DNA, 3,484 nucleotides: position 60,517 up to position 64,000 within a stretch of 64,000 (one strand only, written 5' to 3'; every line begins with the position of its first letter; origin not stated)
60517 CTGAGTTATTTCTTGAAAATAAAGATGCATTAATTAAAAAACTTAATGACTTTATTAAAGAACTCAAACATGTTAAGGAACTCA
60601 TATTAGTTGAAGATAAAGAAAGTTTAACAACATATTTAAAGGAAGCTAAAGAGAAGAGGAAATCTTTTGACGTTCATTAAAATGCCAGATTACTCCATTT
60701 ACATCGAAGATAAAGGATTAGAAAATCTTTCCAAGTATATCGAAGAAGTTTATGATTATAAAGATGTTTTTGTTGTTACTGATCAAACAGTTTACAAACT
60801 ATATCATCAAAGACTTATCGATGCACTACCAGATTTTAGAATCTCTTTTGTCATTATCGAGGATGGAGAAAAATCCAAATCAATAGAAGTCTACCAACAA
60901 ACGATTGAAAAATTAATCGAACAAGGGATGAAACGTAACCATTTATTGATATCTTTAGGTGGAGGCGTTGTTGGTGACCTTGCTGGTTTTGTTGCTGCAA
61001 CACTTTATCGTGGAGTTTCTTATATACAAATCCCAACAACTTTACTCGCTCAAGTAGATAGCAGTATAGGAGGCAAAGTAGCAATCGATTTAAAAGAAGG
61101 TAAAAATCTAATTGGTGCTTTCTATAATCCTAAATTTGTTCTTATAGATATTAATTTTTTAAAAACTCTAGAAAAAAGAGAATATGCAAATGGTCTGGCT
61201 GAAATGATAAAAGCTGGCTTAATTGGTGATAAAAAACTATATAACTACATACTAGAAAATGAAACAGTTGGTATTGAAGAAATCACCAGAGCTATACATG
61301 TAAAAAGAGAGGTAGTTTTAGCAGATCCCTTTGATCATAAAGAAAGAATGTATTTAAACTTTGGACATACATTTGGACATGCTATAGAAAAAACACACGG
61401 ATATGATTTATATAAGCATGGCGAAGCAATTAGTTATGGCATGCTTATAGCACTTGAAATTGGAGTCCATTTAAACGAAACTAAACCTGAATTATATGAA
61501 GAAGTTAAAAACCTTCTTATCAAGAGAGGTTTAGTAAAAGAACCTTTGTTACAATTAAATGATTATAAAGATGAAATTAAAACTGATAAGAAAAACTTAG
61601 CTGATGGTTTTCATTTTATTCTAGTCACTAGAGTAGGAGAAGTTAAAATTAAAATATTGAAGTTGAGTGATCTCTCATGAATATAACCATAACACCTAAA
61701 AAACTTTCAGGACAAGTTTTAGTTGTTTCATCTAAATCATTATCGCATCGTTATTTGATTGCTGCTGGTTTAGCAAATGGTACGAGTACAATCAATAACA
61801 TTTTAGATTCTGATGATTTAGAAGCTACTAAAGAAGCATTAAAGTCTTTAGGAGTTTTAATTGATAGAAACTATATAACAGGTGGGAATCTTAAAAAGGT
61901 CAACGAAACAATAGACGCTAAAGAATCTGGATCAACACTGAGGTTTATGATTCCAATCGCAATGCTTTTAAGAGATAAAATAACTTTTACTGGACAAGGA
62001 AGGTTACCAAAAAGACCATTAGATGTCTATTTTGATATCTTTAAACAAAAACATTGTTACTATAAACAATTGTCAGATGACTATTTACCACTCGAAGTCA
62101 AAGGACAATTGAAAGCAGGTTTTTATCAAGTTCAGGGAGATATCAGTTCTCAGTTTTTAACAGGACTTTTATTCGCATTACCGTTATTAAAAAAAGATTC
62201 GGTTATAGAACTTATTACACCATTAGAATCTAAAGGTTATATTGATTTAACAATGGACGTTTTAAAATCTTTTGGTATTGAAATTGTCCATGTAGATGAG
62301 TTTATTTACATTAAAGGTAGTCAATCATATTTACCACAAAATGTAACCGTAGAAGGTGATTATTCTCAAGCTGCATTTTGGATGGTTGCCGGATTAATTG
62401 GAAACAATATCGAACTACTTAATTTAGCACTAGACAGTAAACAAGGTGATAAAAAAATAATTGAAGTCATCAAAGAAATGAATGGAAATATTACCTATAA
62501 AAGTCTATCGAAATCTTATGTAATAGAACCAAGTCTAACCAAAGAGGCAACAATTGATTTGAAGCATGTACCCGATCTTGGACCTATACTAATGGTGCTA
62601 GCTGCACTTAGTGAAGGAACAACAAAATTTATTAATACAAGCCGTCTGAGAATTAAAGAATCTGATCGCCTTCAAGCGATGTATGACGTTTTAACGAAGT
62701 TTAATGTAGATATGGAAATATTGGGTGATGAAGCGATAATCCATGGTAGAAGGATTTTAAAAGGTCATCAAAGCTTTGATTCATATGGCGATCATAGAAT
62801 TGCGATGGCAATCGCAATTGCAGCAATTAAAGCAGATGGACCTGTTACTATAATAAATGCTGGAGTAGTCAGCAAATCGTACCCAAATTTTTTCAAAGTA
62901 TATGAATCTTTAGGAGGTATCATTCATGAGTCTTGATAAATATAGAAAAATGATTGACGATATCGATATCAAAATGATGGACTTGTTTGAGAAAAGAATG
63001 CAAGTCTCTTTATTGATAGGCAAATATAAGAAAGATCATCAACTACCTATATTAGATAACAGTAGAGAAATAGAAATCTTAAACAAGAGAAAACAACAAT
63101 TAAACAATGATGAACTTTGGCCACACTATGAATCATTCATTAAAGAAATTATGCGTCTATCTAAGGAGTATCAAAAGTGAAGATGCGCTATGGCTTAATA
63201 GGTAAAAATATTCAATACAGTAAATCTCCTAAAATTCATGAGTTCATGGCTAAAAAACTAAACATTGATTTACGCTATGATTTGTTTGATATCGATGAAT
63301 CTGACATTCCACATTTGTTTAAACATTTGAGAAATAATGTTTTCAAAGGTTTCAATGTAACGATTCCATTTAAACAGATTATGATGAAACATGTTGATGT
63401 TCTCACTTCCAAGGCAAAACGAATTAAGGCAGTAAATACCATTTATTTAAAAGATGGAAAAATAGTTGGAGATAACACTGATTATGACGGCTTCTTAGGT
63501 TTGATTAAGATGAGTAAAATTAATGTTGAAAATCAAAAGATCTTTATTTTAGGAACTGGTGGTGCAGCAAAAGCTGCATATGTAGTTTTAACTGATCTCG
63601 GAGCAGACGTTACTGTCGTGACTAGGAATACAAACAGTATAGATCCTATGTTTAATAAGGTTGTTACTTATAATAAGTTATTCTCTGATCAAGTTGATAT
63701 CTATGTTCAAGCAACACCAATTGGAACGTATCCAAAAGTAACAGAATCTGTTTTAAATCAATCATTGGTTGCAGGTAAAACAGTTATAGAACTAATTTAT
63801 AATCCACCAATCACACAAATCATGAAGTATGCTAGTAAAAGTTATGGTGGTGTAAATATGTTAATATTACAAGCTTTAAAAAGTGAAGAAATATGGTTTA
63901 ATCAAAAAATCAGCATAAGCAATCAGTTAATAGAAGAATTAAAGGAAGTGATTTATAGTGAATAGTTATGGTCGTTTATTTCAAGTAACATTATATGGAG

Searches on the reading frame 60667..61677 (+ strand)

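Call 39: search_protein_families(library=ncbifam, proteins=[window:60667-61677:+], max_evalue=0.00001)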
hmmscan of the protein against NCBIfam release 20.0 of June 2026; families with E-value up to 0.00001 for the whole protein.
window:60667-61677:+ (337 aa): 7 families
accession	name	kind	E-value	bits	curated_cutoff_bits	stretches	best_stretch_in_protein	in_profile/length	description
TIGR01357.1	aroB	equivalog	2e-102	343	305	1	9-329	1-331/344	3-dehydroquinate synthase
TIGR04425.1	P_lya_rel_AroB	hypoth_equivalog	2.6e-78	263.5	400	1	9-328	8-328/348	AroB-related putative sugar phosphate phospholyase (cyclizing)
NF010627.0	PRK14021.1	equivalog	2.2e-48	165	565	1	48-326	227-522/542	bifunctional shikimate kinase/3-dehydroquinate synthase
NF004852.0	PRK06203.1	equivalog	2.2e-46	158.6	333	1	60-289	90-329/407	3-dehydroquinate synthase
NF010556.0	PRK13951.1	equivalog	1.5e-40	139.5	560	1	33-313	187-463/492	bifunctional shikimate kinase AroK/3-dehydroquinate synthase AroB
NF002022.0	PRK00843.1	equivalog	6.1e-10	38.6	413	1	3-182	7-174/350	NAD(P)-dependent glycerol-1-phosphate dehydrogenase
NF006941.0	PRK09423.1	subfamily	1.2e-06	27.6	336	0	16-179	15-171/367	glycerol dehydrogenase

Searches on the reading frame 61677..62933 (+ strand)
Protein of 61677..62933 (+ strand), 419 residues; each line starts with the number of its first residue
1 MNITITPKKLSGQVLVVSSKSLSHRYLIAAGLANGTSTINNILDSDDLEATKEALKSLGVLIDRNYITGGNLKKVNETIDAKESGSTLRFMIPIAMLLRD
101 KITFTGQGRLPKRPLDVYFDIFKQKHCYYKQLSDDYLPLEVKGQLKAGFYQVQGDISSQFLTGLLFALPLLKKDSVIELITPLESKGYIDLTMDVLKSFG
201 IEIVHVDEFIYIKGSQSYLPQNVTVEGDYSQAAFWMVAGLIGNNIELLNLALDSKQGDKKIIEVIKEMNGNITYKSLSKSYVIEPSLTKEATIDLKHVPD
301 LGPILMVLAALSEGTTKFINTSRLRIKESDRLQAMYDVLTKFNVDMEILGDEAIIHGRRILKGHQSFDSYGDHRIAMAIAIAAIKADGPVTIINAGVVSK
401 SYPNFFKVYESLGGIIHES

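Call 39: search_protein_families(library=ncbifam, proteins=[window:61677-62933:+], max_evalue=0.00001)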
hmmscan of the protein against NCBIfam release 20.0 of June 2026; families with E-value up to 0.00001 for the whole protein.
window:61677-62933:+ (419 aa): 6 families
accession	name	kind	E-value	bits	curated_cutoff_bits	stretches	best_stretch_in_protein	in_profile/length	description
TIGR01356.1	aroA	equivalog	1.4e-106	356.8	287.25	1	12-413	1-413/415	3-phosphoshikimate 1-carboxyvinyltransferase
NF008816.0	PRK11860.1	equivalog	2.1e-67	227.7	943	1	10-410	15-433/662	bifunctional 3-phosphoshikimate 1-carboxyvinyltransferase/cytidylate kinase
NF011381.1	PRK14806.1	equivalog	2.2e-49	168.4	902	1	7-413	308-727/733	bifunctional prephenate dehydrogenase/3-phosphoshikimate 1-carboxyvinyltransferase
NF006873.0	PRK09369.1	subfamily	7.4e-19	67.7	297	1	7-417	9-415/419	UDP-N-acetylglucosamine 1-carboxyvinyltransferase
TIGR01072.1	murA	equivalog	2.2e-18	66.2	392.7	1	8-416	10-414/416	UDP-N-acetylglucosamine 1-carboxyvinyltransferase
NF009470.0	PRK12830.1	equivalog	8.2e-09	34.7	552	1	8-417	10-413/417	UDP-N-acetylglucosamine 1-carboxyvinyltransferase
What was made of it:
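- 58834..63965 (+): Regulated operon as far as the window reaches: aroF (58834-59853), tyrA (59850-60680), aroB (60667-61680), aroA (61677-62936), chorismate mutase (62926-63180), aroE (63177-63965). NCBIfam hits above cut-off or close to it (call 39).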

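Call 54: find_encoding_contigs(protein=window:61677-62933:+, flank=10000, max_places=3)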
Protein window:61677-62933:+ (419 aa): no gene with exactly this product is on record in the collection.

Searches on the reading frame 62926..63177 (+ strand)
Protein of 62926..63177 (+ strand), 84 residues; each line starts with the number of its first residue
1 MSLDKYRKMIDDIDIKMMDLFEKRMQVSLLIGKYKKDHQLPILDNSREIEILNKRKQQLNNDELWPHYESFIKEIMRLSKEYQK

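Call 39: search_protein_families(library=ncbifam, proteins=[window:62926-63177:+], max_evalue=0.00001)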
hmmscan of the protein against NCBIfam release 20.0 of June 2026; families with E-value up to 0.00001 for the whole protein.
window:62926-63177:+ (84 aa): 14 families
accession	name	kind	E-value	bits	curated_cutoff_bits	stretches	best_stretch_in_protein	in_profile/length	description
TIGR01805.1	CM_mono_grmpos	equivalog_domain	6.6e-19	68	71.2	1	3-83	1-81/81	chorismate mutase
TIGR01808.1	CM_M_hiGC-arch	equivalog_domain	2e-13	50.2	52.15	1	3-80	2-73/74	chorismate mutase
TIGR01791.2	CM_archaeal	equivalog_domain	8.4e-12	44.9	66.95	1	3-84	1-83/83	chorismate mutase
NF008400.0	PRK11199.1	equivalog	1.1e-11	44.3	273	1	2-80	4-83/374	bifunctional chorismate mutase/prephenate dehydrogenase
TIGR01799.1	CM_T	equivalog_domain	2.2e-10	40.5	95.9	1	3-78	1-77/83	chorismate mutase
NF005894.0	PRK07857.1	equivalog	6e-09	35.7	73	1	2-59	29-86/106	chorismate mutase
NF004925.0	PRK06285.1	equivalog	6.6e-09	35.7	77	1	3-84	9-91/99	chorismate mutase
NF006691.0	PRK09239.1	equivalog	5.1e-08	33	120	1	2-68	11-77/108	chorismate mutase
TIGR01803.1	CM-like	subfamily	6.6e-08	32.6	73.35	1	3-65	1-63/82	chorismate mutase family protein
TIGR01806.1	CM_mono2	equivalog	1.1e-07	31.9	74.15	1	16-83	8-76/114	gamma subclass chorismate mutase AroQ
TIGR01801.1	CM_A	equivalog_domain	5.3e-07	29.8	106.35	1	2-82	5-85/102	chorismate mutase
NF009239.0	PRK12595.1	equivalog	7.1e-07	28.5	279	1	2-76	5-75/360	bifunctional 3-deoxy-7-phosphoheptulonate synthase/chorismate mutase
TIGR01807.1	CM_P2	equivalog_domain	7.6e-07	29.3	69.55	1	3-60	1-59/76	chorismate mutase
NF007910.0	PRK10622.1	equivalog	7.3e-06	25.1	577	1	4-69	8-73/386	bifunctional chorismate mutase/prephenate dehydratase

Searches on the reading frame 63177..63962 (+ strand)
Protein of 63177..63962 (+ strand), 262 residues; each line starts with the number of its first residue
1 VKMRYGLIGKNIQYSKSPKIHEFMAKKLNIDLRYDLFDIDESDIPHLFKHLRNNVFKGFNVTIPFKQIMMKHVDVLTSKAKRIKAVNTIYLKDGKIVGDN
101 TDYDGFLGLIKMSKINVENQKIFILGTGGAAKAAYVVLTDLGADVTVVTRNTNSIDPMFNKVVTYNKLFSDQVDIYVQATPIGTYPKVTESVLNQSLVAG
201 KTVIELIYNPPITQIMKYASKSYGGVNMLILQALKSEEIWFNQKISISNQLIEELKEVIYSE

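Call 39: search_protein_families(library=ncbifam, proteins=[window:63177-63962:+], max_evalue=0.00001)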
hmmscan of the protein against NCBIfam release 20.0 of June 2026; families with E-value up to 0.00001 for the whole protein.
window:63177-63962:+ (262 aa): 17 families
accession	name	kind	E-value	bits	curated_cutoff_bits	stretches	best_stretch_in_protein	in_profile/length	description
TIGR00507.1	aroE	equivalog_domain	7.1e-55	186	200.2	1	5-250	3-261/270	shikimate dehydrogenase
NF001322.0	PRK00258.3-6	equivalog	4e-49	167.4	285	1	5-247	8-256/272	shikimate dehydrogenase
NF001319.0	PRK00258.3-3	equivalog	6.6e-46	156.6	252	1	4-244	8-260/279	shikimate dehydrogenase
NF001314.0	PRK00258.2-2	equivalog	9.6e-43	146.3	248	1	6-246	11-276/290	shikimate dehydrogenase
NF001312.0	PRK00258.1-4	equivalog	3.6e-41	141.3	295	1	5-253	12-276/285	shikimate dehydrogenase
NF001316.0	PRK00258.2-5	equivalog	1.6e-40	139.1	247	1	4-254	3-255/263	shikimate dehydrogenase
NF009201.0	PRK12549.1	subfamily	2.9e-40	138.2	235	1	2-241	7-267/286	shikimate dehydrogenase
NF001310.0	PRK00258.1-2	equivalog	4.2e-39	134.4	221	1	3-258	3-275/279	shikimate dehydrogenase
NF001311.0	PRK00258.1-3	equivalog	2.2e-38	132.1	235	1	2-241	5-256/279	shikimate dehydrogenase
NF009200.0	PRK12548.1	subfamily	6.9e-36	124.1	432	1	5-143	12-150/289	shikimate dehydrogenase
NF001313.0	PRK00258.2-1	equivalog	2.7e-31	109.2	431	2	6-136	13-143/290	shikimate dehydrogenase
NF006802.0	PRK09310.1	equivalog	8.4e-31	107.3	598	1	5-246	218-459/477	bifunctional 3-dehydroquinate dehydratase/shikimate dehydrogenase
TIGR01809.1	Shik-DH-AROM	equivalog_domain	2.9e-30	105.4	196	1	4-245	7-273/282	shikimate dehydrogenase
NF001315.0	PRK00258.2-4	equivalog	5.2e-29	101.3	413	1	8-198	13-197/284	shikimate dehydrogenase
NF009202.0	PRK12550.1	equivalog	2.7e-27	95.7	306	1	19-235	25-248/272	shikimate 5-dehydrogenase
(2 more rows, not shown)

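Call 53: find_encoding_contigs(protein=window:63177-63962:+, flank=10000, max_places=3)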
Protein window:63177-63962:+ (262 aa): no gene with exactly this product is on record in the collection.
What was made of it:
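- Tried and rejected: Exact-protein look-ups for the window's AroE and AroA found nothing on record (calls 53-54).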
